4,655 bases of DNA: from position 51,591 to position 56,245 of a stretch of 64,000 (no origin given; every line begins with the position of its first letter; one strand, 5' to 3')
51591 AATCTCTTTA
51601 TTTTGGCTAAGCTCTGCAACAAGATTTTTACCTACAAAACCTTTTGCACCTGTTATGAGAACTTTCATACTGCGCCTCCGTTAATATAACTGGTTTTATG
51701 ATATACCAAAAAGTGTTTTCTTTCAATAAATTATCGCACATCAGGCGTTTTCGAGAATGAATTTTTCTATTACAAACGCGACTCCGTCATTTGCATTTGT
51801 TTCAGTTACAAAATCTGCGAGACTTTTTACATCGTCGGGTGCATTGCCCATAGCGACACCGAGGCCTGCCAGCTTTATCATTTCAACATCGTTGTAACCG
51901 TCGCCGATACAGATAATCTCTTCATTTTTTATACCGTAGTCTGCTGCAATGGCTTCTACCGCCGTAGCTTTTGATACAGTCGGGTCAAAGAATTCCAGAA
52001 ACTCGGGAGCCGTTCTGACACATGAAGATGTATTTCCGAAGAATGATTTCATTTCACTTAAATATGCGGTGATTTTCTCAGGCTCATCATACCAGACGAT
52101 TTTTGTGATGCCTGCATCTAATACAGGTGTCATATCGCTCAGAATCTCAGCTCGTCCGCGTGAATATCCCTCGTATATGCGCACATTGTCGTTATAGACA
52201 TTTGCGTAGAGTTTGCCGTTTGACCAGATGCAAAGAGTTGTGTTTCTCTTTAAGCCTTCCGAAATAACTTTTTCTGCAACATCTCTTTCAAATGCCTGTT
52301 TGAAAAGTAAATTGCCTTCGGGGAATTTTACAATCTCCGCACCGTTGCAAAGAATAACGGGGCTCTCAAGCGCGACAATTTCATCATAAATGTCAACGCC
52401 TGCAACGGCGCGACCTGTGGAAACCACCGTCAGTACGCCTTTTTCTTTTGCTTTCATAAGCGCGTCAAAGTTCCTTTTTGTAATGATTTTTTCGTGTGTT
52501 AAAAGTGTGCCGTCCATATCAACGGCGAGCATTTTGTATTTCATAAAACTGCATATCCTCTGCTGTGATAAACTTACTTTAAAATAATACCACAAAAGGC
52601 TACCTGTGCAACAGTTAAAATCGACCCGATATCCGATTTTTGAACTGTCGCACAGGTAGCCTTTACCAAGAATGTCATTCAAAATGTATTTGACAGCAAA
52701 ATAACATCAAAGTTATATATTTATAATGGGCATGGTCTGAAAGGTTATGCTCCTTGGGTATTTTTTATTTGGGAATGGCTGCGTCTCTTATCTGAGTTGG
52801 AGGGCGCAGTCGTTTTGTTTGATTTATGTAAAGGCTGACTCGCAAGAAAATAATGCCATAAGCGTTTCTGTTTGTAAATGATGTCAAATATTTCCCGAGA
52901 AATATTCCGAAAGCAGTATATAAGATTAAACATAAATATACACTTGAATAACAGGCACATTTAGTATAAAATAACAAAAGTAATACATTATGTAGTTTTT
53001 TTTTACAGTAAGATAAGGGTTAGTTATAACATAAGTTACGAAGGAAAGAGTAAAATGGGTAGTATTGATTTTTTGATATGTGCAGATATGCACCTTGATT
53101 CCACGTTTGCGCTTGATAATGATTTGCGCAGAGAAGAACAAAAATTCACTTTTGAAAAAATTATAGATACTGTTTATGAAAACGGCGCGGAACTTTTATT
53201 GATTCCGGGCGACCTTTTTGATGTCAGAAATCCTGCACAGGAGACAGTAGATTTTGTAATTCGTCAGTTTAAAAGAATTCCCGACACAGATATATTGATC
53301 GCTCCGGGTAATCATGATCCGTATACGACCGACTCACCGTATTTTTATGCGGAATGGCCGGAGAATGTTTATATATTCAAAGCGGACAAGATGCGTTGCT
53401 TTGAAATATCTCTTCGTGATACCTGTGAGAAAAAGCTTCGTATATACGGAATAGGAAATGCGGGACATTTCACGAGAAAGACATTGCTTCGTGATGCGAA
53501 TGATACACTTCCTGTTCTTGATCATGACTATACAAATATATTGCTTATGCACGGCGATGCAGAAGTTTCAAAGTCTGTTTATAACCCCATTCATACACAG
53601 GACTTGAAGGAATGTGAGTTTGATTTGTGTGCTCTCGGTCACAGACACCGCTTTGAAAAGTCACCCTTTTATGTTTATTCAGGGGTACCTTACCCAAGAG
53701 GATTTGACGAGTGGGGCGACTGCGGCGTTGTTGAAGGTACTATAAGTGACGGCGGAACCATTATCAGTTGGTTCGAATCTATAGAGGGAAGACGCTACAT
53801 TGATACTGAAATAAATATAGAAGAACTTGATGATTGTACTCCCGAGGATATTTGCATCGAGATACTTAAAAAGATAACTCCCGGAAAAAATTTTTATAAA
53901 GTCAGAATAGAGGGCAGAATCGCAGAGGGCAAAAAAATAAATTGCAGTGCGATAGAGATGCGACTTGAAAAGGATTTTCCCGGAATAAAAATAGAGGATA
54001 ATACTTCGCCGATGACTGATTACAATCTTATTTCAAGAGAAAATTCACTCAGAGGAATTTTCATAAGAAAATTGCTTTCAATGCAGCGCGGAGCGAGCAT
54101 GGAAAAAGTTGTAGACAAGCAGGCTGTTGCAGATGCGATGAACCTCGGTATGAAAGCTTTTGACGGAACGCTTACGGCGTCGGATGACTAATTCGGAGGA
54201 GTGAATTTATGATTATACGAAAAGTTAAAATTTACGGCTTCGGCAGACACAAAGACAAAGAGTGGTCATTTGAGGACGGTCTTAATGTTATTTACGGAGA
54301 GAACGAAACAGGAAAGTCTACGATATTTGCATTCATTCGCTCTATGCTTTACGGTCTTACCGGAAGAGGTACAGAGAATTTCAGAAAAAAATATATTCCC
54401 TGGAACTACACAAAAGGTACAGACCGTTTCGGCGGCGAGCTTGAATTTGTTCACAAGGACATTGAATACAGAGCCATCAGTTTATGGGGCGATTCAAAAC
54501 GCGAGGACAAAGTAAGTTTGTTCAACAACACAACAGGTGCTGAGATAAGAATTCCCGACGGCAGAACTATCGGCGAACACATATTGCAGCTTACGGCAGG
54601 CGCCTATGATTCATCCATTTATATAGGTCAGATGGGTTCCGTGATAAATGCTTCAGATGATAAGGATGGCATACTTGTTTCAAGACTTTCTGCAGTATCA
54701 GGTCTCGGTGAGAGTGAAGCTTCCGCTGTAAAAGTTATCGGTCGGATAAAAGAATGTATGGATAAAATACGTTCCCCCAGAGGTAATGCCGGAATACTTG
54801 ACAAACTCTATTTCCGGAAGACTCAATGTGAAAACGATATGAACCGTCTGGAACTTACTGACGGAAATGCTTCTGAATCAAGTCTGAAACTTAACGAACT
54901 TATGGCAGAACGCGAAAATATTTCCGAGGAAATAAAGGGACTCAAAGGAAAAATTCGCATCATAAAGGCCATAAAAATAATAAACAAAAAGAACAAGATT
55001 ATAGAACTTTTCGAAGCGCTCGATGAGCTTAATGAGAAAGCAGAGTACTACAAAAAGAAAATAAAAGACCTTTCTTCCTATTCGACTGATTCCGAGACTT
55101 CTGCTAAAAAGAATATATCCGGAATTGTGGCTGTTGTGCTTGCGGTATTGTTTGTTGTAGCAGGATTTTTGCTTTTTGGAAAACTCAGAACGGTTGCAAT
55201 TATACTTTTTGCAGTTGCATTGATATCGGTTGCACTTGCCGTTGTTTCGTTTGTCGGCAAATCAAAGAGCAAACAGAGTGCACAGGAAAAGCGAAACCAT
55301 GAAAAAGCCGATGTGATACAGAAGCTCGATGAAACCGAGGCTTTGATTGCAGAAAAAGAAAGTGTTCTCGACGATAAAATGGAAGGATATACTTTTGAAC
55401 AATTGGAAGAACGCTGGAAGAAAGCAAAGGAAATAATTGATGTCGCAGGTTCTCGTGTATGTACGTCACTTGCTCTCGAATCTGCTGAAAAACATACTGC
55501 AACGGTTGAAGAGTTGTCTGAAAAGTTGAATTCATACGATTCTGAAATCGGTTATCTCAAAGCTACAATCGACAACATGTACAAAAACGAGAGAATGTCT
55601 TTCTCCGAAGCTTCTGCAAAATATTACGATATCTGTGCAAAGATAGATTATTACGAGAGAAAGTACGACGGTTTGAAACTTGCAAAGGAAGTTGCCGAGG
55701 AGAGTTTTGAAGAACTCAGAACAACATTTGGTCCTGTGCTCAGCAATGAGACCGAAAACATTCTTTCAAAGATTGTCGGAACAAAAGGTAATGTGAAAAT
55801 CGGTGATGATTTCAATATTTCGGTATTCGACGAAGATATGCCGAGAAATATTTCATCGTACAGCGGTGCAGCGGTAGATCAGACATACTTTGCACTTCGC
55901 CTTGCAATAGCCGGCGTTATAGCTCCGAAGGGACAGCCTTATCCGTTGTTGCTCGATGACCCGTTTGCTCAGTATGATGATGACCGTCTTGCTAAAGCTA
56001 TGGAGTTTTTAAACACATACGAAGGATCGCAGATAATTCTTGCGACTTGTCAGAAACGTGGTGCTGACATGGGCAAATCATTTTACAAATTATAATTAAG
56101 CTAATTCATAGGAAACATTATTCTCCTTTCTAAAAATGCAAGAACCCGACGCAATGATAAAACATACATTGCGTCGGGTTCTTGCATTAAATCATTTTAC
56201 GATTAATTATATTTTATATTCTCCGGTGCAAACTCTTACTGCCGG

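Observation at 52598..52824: Second copy of the promoter-sRNA-terminator unit without an intact toxin (orphan antitoxin-like RNA)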

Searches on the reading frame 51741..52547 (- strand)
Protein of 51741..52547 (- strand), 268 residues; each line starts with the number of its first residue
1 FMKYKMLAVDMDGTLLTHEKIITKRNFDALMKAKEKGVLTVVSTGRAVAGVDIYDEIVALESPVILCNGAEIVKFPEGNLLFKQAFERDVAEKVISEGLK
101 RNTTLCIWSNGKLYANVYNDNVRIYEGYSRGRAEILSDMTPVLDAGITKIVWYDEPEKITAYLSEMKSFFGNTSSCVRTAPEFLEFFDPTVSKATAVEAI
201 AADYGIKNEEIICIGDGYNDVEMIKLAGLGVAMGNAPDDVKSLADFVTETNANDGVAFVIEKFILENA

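Call 12: search_protein_families(library=pfam, proteins=[window:51741-52547:-], max_evalue=0.1)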
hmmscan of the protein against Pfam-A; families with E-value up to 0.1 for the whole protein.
window:51741-52547:- (268 aa): 7 families
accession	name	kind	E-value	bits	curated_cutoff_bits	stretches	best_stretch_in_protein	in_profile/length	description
PF08282.18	Hydrolase_3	-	7.1e-62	209.9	20.9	1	7-260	1-255/255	haloacid dehalogenase-like hydrolase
PF05116.19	S6PP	-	2e-10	41.1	20.3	2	172-239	145-212/247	Sucrose-6F-phosphate phosphohydrolase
PF00702.32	Hydrolase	-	1.3e-08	36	26.4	1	4-228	1-191/191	haloacid dehalogenase-like hydrolase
PF12710.13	HAD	-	0.00059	20.7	27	1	191-224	153-188/189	haloacid dehalogenase-like hydrolase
PF13419.12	HAD_2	-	0.0039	17.8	23.8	0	195-232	139-176/178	Haloacid dehalogenase-like hydrolase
PF13242.12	Hydrolase_like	-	0.062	13.7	22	0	195-229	8-43/75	HAD-hyrolase-like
PF00291.31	PALP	-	0.084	12.6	35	0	67-145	99-160/295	Pyridoxal-phosphate dependent enzyme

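Call 15: find_encoding_contigs(protein=window:51741-52547:-, flank=3000, max_places=10)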
Protein window:51741-52547:- (268 aa): no gene with exactly this product is on record in the collection.

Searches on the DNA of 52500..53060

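Call 13: search_rna_families(source=window, start=52500, end=53060, threshold=evalue, max_evalue=10)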
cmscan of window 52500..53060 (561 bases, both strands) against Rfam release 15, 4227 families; matches with E-value up to 10: 4.
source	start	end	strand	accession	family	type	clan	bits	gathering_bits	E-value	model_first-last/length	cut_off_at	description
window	52596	52663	-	RF04128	MIR8562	Gene; miRNA;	-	24.7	211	0.022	1-242/242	no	MIR8562 microRNA precursor family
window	52598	52661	-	RF00641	mir-154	Gene; miRNA;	CL00149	22.1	52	0.1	1-82/82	no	mir-154 microRNA precursor family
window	52596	52663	-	RF00366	mir-BHRF1-2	Gene; miRNA;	-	20.1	87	0.59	1-65/65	no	mir-BHRF1-2 microRNA precursor family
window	52578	52684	-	RF03958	mir-959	Gene; miRNA;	-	18.2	85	1.6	1-91/91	no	mir-959 microRNA precursor family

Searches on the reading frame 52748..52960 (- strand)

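Call 12: search_protein_families(library=pfam, proteins=[window:52748-52960:-], max_evalue=0.1)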
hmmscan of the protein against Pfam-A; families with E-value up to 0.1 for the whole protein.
seq(71 aa): 1 family
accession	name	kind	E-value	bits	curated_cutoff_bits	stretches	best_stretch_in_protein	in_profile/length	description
PF19530.4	Ndh2_N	-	0.045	14.5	27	1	3-48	9-55/100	NAD(P)H-quinone oxidoreductase subunit 2 N-terminal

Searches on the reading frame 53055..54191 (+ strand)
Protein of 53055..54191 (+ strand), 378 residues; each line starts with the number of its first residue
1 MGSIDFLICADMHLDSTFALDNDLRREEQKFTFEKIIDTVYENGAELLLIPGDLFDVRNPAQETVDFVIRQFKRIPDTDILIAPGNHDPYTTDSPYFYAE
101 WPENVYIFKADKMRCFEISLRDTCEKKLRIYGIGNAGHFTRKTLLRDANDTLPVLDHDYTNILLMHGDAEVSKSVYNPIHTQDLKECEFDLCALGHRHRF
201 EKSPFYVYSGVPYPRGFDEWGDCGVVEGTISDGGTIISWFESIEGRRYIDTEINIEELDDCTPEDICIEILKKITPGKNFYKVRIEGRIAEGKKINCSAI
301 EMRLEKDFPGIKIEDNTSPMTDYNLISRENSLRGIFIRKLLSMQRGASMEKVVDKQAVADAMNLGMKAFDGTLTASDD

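Call 12: search_protein_families(library=pfam, proteins=[window:53055-54191:+], max_evalue=0.1)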
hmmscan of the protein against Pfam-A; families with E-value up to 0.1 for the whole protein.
window:53055-54191:+ (378 aa): 2 families
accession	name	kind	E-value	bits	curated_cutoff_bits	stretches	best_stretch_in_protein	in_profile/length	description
PF00149.33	Metallophos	-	1.3e-13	52.2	21.5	1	6-199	3-190/191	Calcineurin-like phosphoesterase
PF23321.1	R1_ABCA1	-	0.0024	18.3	27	1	291-336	11-56/75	ABCA1-like, C-terminal R1 regulatory domain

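Call 16: find_encoding_contigs(protein=window:53055-54191:+, flank=3000, max_places=10)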
Protein window:53055-54191:+ (378 aa): 23 contigs read that carry it; 1 place shown.
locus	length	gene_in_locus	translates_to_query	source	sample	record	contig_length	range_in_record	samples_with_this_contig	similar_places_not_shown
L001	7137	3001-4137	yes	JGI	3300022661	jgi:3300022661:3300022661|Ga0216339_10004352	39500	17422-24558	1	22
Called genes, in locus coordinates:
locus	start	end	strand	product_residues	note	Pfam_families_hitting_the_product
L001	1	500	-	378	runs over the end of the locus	PF02350:Epimerase_2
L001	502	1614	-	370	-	PF01370:Epimerase, PF02719:Polysacc_synt_2 (faint), PF04321:RmlD_sub_bind (faint), PF07993:NAD_binding_4 (faint), PF14667:Polysacc_synt_C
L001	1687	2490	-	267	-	PF00702:Hydrolase, PF05116:S6PP (faint), PF08282:Hydrolase_3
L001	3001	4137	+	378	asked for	PF00149:Metallophos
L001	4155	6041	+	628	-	PF13175:AAA_15, PF13476:AAA_23, PF13514:AAA_27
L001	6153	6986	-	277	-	PF01678:DAP_epimerase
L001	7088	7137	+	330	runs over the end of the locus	PF01207:Dus, PF01180:DHO_dh (faint), PF00977:His_biosynth (faint)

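Call 20: find_homologous_proteins(query=window:53055-54191:+, max_evalue=1e-30)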
Query window:53055-54191:+ (378 aa): 163 proteins with E <= 1e-30 among 2028 candidates; the best 120 are listed.
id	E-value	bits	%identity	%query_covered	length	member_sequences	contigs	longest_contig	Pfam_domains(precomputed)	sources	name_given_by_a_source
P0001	7.3e-252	853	100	97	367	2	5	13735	PF00149.34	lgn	-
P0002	2.6e-226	769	85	100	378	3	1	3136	PF00149.34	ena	-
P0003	6.7e-225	764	83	100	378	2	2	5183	PF00149.34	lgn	-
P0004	7.1e-224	761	84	100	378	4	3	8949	PF00149.34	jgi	-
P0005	4.1e-196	670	74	100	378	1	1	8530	PF00149.34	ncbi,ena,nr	ncbi:MAG: metallophosphoesterase [Clostridia bacterium]|nr:metallophosphoesterase [Clostridia bacter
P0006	3.1e-100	354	44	99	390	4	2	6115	PF00149.34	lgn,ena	-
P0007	2.5e-98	348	44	99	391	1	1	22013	PF00149.34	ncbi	-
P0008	4.4e-98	347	45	99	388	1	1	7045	PF00149.34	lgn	-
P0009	3.4e-96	341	42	99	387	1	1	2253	PF00149.34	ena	-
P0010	4.0e-95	337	46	99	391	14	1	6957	PF00149.34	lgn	-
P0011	7.8e-95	336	44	99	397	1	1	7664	PF00149.34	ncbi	-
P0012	6.2e-94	333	43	99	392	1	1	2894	PF00149.34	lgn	-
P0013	1.1e-93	333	42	99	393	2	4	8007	PF00149.34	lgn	-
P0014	2.7e-91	325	44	99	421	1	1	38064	PF00149.34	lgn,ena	-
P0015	2.2e-75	272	40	98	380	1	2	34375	PF12850.13,PF00149.34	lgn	-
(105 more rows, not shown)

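Call 21: find_encoding_contigs(protein=P0004, flank=3000, max_places=4)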
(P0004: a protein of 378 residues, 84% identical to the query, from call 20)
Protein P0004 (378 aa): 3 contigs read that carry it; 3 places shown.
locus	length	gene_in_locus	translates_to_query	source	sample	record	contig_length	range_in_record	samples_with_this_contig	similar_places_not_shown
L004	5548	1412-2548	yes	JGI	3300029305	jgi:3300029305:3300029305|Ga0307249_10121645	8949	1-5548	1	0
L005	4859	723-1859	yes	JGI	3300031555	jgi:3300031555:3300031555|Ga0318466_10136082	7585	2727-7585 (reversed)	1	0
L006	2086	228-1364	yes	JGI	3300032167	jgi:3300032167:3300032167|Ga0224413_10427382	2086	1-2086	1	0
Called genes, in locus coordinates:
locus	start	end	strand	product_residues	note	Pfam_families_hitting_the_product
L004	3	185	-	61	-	?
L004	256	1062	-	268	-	PF00702:Hydrolase, PF05116:S6PP (faint), PF08282:Hydrolase_3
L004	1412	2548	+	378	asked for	PF00149:Metallophos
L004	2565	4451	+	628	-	PF13476:AAA_23, PF13514:AAA_27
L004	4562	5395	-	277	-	PF01678:DAP_epimerase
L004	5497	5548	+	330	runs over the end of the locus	PF01207:Dus, PF01180:DHO_dh (faint)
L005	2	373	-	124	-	?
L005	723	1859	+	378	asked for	PF00149:Metallophos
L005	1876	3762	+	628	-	PF13476:AAA_23, PF13514:AAA_27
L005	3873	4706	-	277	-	PF01678:DAP_epimerase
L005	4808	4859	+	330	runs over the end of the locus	PF01207:Dus, PF01180:DHO_dh (faint)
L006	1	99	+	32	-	?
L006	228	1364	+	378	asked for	PF00149:Metallophos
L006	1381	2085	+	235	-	?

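Call 22: find_encoding_contigs(protein=P0005, flank=3000, max_places=4)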
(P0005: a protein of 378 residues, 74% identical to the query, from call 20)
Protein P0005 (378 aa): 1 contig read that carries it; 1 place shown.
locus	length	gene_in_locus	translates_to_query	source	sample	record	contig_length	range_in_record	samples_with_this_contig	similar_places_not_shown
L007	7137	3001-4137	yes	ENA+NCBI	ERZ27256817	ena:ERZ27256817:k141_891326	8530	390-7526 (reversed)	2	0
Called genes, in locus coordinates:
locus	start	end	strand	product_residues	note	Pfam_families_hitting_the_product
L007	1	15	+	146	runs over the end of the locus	-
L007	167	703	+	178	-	-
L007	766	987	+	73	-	-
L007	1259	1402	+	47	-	-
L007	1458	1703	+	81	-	-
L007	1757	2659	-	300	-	PF00702:Hydrolase (faint), PF05116:S6PP (faint), PF08282:Hydrolase_3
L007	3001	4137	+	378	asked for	PF00149:Metallophos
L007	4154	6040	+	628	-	PF13175:AAA_15, PF13476:AAA_23, PF13514:AAA_27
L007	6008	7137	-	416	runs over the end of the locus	PF00155:Aminotran_1_2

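Call 23: find_encoding_contigs(protein=P0003, flank=3000, max_places=4)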
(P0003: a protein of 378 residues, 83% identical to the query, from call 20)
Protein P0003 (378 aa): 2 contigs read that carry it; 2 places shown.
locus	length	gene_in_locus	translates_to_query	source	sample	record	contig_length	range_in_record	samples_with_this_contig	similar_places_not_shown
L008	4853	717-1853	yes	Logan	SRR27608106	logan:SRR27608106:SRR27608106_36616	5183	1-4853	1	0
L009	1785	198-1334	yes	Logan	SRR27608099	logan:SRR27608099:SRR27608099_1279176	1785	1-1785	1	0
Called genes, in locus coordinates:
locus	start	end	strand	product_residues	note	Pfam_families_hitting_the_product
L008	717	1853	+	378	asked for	PF00149:Metallophos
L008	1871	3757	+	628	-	PF13175:AAA_15 (weak), PF13476:AAA_23, PF13514:AAA_27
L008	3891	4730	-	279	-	PF01678:DAP_epimerase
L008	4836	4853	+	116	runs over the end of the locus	?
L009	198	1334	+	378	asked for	PF00149:Metallophos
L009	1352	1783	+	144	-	?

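Call 36: find_encoding_contigs(protein=P0002, flank=3000, max_places=4)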
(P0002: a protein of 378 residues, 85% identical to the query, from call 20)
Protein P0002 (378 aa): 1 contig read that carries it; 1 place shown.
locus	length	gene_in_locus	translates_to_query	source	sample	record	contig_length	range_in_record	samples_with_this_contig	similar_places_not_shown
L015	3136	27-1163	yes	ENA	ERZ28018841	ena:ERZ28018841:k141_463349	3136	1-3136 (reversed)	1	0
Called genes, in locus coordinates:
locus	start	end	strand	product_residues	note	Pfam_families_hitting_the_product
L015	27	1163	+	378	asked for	PF00149:Metallophos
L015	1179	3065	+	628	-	PF13476:AAA_23, PF13514:AAA_27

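Call 72: find_encoding_contigs(protein=P0001, flank=1500, max_places=6)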
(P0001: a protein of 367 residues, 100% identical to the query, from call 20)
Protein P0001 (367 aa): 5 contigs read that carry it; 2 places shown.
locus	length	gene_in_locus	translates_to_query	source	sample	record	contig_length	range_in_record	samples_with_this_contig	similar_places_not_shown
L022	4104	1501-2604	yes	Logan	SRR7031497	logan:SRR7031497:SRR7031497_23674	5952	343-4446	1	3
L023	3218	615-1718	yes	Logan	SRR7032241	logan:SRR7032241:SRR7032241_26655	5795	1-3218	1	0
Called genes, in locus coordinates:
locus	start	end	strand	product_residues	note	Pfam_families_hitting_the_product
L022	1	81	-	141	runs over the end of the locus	?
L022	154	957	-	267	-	PF00702:Hydrolase, PF05116:S6PP (faint), PF08282:Hydrolase_3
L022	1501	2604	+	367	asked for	PF00149:Metallophos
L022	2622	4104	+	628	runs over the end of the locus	PF13175:AAA_15, PF13476:AAA_23, PF13514:AAA_27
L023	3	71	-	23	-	?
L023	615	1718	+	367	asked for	PF00149:Metallophos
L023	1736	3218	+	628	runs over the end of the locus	PF13175:AAA_15, PF13476:AAA_23, PF13514:AAA_27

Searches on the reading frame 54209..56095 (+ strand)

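Call 12: search_protein_families(library=pfam, proteins=[window:54209-56095:+], max_evalue=0.1)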
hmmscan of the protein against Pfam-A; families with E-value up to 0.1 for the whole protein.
window:54209-56095:+ (628 aa): 20 families
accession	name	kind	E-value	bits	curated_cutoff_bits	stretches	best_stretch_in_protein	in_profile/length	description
PF13476.12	AAA_23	-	2e-11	45.3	27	1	5-278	1-200/201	AAA domain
PF13514.12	AAA_27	-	6.5e-11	42.7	22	1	1-61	1-64/206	AAA domain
PF13175.12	AAA_15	-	1.6e-07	31.8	32.1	1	1-47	1-47/374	AAA ATPase domain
PF13558.12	SbcC_Walker_B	-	0.00065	20.3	27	1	546-602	28-89/90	SbcC/RAD50-like, Walker B motif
PF20990.2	DUF2207_C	-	0.0011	19.1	33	1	248-347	90-185/247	Predicted membrane protein (DUF2207) C-terminal domain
PF13190.11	PDGLE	-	0.0012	19.1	27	0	271-323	46-100/102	PDGLE domain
PF02463.25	SMC_N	-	0.0017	18.2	40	1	3-60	2-58/220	RecF/RecN/SMC N terminal domain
PF24432.1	DUF7555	-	0.0038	17.7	28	1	306-368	17-76/133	Family of unknown function (DUF7555)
PF13555.12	AAA_29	-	0.0076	16.4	27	1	4-42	2-41/61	P-loop containing region of AAA domain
PF20237.3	DUF6594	-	0.014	15.8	30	0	289-346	163-218/238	Family of unknown function (DUF6594)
PF13304.12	AAA_21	-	0.016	15.7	27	1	25-98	1-83/304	AAA domain, putative AbiEii toxin, Type IV TA system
PF06398.17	Pex24p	-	0.017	14.6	26.8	1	258-340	97-179/358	Integral peroxisomal membrane peroxin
PF13968.11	DUF4220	-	0.024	14.7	27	1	287-419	47-182/341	Domain of unknown function (DUF4220)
PF24334.1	DUF7502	-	0.033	14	27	1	320-388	147-215/281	Family of unknown function (DUF7502)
PF04932.20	Wzy_C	-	0.035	14.3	31.7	1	305-355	18-66/149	O-Antigen ligase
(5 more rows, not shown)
